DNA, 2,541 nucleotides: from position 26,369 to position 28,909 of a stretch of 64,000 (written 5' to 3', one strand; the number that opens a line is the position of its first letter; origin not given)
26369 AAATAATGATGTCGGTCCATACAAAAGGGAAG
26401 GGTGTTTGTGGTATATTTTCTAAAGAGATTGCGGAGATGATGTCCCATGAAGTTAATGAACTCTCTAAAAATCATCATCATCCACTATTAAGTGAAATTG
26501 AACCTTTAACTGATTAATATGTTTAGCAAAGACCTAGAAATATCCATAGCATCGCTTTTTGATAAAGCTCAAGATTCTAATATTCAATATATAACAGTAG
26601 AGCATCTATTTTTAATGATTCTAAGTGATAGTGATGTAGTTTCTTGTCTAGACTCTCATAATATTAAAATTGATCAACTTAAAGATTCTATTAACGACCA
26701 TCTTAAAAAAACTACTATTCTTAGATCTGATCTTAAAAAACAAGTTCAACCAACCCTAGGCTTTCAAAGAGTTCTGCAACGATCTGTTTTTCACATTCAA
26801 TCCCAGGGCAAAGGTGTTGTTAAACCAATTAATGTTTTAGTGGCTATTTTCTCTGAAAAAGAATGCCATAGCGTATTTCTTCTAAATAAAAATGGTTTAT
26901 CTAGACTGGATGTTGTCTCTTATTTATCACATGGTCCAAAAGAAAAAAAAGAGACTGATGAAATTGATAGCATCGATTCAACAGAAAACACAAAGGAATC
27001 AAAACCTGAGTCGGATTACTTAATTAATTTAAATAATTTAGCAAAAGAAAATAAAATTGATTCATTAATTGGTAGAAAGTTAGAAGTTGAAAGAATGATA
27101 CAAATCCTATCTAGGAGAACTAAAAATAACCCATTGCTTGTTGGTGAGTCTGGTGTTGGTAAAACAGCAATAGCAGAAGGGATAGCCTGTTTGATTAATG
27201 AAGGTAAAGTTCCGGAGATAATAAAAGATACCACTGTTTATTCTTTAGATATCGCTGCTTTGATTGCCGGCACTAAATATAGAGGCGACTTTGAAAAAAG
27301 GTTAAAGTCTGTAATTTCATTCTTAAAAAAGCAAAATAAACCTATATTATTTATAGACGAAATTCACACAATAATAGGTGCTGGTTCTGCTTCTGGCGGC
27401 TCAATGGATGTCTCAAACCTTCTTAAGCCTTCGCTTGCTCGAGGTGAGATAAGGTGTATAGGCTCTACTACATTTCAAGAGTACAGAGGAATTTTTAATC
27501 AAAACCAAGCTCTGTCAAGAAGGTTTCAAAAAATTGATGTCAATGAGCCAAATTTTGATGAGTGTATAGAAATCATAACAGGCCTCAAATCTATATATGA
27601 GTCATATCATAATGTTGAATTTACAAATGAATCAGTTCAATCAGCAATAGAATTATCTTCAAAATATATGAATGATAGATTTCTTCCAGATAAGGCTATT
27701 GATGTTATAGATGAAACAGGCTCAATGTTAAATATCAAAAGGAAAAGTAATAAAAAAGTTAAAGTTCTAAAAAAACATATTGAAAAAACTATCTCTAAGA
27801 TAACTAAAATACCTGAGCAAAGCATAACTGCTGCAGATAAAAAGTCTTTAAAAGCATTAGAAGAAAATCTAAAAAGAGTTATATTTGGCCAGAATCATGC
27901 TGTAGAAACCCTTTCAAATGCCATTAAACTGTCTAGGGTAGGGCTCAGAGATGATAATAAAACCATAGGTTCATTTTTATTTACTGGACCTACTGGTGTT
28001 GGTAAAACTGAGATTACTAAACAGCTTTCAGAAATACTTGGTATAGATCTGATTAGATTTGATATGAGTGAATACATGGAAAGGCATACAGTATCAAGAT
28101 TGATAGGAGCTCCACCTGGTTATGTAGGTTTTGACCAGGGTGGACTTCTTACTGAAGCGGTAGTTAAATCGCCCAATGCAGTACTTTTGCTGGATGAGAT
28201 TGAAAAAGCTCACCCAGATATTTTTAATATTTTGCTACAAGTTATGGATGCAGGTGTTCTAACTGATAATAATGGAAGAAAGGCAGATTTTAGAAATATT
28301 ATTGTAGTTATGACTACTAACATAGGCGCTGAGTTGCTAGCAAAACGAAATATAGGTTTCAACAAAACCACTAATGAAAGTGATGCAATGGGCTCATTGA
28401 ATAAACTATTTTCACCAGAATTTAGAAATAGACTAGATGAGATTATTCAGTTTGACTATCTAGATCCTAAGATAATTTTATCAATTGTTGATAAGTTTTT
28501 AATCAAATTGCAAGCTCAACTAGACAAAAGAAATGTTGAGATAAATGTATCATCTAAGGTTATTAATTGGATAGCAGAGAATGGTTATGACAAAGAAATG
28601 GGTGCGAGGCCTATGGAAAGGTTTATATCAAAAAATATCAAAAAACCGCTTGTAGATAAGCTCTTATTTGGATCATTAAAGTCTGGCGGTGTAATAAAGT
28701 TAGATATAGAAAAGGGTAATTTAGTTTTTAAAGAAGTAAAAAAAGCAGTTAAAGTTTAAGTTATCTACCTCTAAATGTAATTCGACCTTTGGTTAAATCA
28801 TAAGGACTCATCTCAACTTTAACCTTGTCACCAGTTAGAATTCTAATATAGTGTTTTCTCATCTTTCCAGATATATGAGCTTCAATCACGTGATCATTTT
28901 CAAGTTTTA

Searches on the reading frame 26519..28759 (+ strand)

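Call 35: search_protein_families(library=pfam, proteins=[window:26519-28759:+], max_evalue=0.00001)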
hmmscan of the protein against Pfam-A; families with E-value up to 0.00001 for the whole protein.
window:26519-28759:+ (746 aa): 12 families
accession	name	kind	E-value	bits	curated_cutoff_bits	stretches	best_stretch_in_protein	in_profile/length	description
PF07724.20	AAA_2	-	1.3e-64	217.6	27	1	482-642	2-166/166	AAA domain (Cdc48 subfamily)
PF17871.7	AAA_lid_9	-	2.6e-27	95.2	22.8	1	347-447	3-100/104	AAA lid domain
PF00004.35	AAA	-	2.6e-24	86.6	21.2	2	206-319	2-110/131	ATPase family associated with various cellular activities (AAA)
PF10431.15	ClpB_D2-small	-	6.6e-24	84.2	21.9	1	648-727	1-80/81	C-terminal, D2-small domain, of ClpB protein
PF07728.20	AAA_5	-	1.2e-18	67.9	22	1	486-602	2-123/139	AAA domain (dynein-related subfamily)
PF13401.12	AAA_22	-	1.5e-11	45.2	27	0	484-578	6-110/130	AAA domain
PF00158.32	Sigma54_activat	-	1.3e-10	41.7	20.2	0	484-602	23-143/168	Sigma-54 interaction domain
PF13191.12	AAA_16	-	7.8e-09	36.7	32.6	0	183-222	2-44/167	AAA ATPase domain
PF05621.17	TniB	-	1.3e-07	31.7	22.4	0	193-341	26-184/189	Bacterial TniB protein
PF01078.27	Mg_chelatase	-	4e-07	30.1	20.3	0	202-245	22-65/207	Magnesium chelatase, subunit ChlI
PF12775.13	AAA_7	-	3.1e-06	27.3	25.8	0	194-283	26-110/181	P-loop containing dynein motor region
PF13173.12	AAA_14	-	4.9e-06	27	27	0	207-342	7-121/129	AAA domain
